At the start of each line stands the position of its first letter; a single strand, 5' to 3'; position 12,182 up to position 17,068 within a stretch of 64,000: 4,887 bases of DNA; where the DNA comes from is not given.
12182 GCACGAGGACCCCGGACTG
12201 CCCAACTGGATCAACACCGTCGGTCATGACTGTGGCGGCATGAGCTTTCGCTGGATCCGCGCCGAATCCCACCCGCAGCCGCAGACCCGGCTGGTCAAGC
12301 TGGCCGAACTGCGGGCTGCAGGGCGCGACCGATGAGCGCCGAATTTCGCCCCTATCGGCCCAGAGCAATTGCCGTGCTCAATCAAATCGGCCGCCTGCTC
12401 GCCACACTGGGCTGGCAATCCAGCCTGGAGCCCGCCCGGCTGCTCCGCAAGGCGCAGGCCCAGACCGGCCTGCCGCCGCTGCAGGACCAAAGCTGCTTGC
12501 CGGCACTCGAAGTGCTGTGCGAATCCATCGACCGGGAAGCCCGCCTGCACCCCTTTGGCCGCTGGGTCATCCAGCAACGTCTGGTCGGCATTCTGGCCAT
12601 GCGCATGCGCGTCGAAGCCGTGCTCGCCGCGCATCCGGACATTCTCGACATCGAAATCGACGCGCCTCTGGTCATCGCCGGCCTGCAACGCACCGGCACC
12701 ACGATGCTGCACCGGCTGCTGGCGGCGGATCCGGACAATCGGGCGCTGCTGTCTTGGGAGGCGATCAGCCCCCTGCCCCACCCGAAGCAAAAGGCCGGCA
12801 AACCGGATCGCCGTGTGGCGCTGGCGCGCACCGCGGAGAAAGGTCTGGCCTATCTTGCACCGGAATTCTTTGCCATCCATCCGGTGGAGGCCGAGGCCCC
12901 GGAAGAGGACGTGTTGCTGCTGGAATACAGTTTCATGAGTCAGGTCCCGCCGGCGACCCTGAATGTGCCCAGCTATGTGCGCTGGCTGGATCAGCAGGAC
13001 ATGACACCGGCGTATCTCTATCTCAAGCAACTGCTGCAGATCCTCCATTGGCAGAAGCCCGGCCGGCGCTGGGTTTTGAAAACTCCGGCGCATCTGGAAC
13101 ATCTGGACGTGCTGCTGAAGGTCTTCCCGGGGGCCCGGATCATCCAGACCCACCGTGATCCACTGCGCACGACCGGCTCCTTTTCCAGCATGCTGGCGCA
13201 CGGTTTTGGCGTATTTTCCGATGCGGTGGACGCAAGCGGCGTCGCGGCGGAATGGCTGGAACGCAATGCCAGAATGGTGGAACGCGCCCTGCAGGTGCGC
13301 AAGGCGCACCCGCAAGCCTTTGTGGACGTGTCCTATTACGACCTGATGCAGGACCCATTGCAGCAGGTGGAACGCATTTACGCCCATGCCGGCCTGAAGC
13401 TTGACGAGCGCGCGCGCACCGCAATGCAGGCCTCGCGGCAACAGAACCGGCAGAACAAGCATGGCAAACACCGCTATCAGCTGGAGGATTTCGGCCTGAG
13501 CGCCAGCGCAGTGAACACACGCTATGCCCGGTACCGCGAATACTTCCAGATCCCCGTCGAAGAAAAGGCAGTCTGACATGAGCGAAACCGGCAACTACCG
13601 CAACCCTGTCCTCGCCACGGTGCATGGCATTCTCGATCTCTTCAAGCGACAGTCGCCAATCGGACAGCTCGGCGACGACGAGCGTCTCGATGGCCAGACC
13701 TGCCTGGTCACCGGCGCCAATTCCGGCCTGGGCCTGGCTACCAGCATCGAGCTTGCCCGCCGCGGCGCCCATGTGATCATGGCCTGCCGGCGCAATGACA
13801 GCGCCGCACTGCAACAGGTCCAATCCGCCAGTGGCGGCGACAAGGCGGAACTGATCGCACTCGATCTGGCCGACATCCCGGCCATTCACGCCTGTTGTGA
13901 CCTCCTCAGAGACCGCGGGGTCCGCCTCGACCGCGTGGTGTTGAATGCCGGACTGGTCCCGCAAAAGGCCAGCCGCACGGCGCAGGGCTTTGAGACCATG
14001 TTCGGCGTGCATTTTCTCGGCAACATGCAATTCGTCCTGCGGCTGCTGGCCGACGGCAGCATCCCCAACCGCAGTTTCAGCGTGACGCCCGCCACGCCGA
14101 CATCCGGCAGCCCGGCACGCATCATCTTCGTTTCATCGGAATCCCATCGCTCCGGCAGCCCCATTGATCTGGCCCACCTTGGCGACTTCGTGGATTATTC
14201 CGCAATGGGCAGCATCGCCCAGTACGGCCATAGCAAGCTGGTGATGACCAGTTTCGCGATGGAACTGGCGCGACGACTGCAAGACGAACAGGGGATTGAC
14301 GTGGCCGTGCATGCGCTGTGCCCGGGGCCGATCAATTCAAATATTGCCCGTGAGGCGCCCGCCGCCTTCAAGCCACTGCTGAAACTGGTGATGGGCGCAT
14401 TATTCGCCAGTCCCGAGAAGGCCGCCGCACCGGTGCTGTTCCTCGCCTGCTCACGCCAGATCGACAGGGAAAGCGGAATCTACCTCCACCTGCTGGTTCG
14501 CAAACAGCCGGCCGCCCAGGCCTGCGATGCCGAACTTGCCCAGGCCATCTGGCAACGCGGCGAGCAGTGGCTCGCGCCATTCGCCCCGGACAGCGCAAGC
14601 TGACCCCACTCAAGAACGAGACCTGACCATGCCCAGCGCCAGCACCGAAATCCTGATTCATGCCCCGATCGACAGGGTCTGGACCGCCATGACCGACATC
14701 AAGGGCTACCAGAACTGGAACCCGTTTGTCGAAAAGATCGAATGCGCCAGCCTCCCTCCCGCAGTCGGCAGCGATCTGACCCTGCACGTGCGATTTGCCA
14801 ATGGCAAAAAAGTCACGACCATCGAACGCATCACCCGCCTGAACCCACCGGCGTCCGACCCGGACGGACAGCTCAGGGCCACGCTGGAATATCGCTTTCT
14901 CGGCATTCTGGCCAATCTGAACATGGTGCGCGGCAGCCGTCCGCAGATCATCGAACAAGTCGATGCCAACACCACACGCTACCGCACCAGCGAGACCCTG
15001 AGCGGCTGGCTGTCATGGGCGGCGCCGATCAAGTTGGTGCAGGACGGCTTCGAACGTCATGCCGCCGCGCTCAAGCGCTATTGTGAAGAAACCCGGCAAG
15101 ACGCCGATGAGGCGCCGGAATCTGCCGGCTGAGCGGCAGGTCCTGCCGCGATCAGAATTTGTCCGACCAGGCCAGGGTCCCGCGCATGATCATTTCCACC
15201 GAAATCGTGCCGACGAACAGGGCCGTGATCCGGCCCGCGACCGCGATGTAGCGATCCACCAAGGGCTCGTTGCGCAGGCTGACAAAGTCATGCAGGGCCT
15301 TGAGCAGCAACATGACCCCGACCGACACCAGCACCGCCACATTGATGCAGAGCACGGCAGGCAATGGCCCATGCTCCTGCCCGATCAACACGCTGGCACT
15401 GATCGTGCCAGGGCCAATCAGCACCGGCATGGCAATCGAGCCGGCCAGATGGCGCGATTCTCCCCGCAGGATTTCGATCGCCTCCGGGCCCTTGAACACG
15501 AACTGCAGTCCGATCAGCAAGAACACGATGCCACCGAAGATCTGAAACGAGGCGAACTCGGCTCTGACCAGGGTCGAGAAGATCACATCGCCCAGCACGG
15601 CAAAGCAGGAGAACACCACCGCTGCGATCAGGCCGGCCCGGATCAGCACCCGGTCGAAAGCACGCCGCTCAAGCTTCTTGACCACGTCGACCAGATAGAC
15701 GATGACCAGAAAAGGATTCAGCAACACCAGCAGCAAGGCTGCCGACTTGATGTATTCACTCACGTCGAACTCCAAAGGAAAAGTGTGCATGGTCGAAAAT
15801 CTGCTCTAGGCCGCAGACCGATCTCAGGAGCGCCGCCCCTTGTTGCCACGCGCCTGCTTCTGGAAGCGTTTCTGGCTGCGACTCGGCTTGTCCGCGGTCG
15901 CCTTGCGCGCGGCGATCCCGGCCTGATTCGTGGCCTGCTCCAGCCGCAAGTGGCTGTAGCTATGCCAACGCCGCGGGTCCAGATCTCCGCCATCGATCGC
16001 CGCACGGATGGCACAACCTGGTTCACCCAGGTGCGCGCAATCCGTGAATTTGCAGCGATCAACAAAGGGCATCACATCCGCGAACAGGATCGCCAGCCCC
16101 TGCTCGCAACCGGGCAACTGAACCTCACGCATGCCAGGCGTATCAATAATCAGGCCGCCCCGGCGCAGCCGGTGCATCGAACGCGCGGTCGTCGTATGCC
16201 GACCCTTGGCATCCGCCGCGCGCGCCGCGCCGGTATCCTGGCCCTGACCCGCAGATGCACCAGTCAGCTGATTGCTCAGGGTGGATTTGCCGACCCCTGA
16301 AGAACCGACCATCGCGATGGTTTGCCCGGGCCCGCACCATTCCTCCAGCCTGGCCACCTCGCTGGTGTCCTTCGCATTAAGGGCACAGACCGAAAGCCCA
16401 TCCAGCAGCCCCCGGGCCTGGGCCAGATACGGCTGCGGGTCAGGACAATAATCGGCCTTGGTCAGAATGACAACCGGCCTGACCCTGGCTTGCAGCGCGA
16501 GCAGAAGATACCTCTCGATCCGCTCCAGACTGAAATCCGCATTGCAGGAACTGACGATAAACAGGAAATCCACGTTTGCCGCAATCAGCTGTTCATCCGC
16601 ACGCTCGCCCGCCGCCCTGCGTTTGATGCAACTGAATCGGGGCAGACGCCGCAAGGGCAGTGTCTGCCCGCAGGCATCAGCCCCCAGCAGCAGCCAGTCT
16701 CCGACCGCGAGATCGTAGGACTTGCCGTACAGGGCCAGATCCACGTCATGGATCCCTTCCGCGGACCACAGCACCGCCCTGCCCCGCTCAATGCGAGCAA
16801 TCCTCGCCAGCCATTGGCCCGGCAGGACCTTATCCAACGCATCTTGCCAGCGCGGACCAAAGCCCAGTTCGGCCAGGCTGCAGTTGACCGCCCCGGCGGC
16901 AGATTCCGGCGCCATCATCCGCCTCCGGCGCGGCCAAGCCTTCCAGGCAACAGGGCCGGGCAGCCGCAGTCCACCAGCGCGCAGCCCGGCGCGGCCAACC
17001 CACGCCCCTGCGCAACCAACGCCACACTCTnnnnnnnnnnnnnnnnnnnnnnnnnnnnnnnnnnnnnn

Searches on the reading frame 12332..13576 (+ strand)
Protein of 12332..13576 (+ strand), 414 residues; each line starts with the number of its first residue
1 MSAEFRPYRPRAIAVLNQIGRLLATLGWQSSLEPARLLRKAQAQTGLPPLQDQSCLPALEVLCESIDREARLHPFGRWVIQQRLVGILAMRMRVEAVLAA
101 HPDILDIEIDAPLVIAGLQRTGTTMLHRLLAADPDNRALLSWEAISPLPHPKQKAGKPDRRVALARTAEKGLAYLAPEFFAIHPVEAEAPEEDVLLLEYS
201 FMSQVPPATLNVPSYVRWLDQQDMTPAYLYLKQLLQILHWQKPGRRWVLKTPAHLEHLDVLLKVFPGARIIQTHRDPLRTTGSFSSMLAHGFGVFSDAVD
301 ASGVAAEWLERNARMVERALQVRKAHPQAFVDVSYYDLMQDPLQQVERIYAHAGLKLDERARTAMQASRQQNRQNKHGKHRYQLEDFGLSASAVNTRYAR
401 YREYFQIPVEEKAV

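Call 54: search_protein_families(library=pfam, proteins=[window:12332-13576:+], max_evalue=0.00001)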
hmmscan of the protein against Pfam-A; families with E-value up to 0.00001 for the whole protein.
window:12332-13576:+ (414 aa): 2 families
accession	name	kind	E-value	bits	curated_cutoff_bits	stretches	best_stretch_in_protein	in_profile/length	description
PF13469.12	Sulfotransfer_3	-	1.2e-44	153.6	27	1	112-359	1-216/216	Sulfotransferase family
PF00685.33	Sulfotransfer_1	-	4.4e-08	33.3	22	1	112-377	3-208/255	Sulfotransferase domain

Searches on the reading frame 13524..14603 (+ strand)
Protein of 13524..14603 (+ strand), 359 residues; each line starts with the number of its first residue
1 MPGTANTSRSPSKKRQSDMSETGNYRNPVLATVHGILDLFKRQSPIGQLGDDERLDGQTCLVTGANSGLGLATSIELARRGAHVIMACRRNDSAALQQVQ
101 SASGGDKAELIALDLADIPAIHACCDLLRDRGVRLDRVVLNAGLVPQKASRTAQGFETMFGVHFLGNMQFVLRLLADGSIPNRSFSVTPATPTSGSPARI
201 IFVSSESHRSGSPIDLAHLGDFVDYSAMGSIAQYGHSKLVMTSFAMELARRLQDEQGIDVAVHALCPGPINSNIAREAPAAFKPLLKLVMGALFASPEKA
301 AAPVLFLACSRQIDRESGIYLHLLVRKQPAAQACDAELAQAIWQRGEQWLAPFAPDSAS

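Call 54: search_protein_families(library=pfam, proteins=[window:13524-14603:+], max_evalue=0.00001)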
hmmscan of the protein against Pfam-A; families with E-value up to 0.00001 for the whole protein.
window:13524-14603:+ (359 aa): 3 families
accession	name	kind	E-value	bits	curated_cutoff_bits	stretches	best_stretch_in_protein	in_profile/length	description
PF00106.31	adh_short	-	1.5e-21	77.2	26.6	1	59-176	2-121/195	short chain dehydrogenase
PF13561.12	adh_short_C2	-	1.5e-13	51.3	27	1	64-169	1-110/236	Enoyl-(Acyl carrier protein) reductase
PF08659.16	KR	-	1.8e-06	28.4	22.6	1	59-149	2-96/180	KR domain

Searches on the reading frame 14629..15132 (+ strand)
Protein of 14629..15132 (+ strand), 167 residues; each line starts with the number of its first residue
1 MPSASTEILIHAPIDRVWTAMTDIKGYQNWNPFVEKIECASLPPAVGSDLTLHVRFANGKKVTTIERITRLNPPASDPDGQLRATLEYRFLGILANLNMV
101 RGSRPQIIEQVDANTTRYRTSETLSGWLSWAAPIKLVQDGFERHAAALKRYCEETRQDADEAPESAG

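Call 54: search_protein_families(library=pfam, proteins=[window:14629-15132:+], max_evalue=0.00001)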
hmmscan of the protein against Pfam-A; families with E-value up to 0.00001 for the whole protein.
window:14629-15132:+ (167 aa): 1 family
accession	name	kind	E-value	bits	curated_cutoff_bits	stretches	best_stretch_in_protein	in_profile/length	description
PF10604.15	Polyketide_cyc2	-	1.3e-10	42.2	27.4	1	1-153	1-142/142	Polyketide cyclase / dehydrase and lipid transport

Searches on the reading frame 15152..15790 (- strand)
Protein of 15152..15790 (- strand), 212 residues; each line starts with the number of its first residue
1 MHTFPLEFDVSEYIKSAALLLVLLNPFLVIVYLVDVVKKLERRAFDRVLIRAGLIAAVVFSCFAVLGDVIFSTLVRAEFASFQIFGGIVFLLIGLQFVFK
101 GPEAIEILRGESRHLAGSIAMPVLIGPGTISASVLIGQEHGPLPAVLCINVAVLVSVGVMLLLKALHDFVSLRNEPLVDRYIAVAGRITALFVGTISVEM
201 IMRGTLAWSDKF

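Call 3: search_protein_families(library=pfam, proteins=[window:15152-15790:-], max_evalue=0.01)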
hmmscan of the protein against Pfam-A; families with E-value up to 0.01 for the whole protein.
window:15152-15790:- (212 aa): 1 family
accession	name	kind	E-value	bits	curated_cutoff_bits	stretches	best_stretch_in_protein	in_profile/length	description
PF01914.23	MarC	-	1.7e-18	67.2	23.9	1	11-205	2-199/203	MarC family integral membrane protein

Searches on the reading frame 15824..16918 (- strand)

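Call 3: search_protein_families(library=pfam, proteins=[window:15824-16918:-], max_evalue=0.01)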
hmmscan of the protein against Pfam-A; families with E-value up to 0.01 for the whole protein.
window:15824-16918:- (364 aa): 6 families
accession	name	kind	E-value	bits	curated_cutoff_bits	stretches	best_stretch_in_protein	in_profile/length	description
PF03193.22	RsgA_GTPase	-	1.3e-43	149.2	30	1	92-268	2-173/174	RsgA GTPase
PF01926.29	MMR_HSR1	-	1.3e-06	28.9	21.9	1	200-264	1-58/113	50S ribosome-binding GTPase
PF00005.33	ABC_tran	-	5.4e-05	24.2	25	1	196-227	9-41/137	ABC transporter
PF00009.33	GTP_EFTU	-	0.0018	18.4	26.5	0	200-262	5-78/188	Elongation factor Tu GTP binding domain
PF02421.24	FeoB_N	-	0.0039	17.2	27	1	200-232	2-34/156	Ferrous iron transport protein B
PF13481.12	AAA_25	-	0.0057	16.7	27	0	180-228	15-62/195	AAA domain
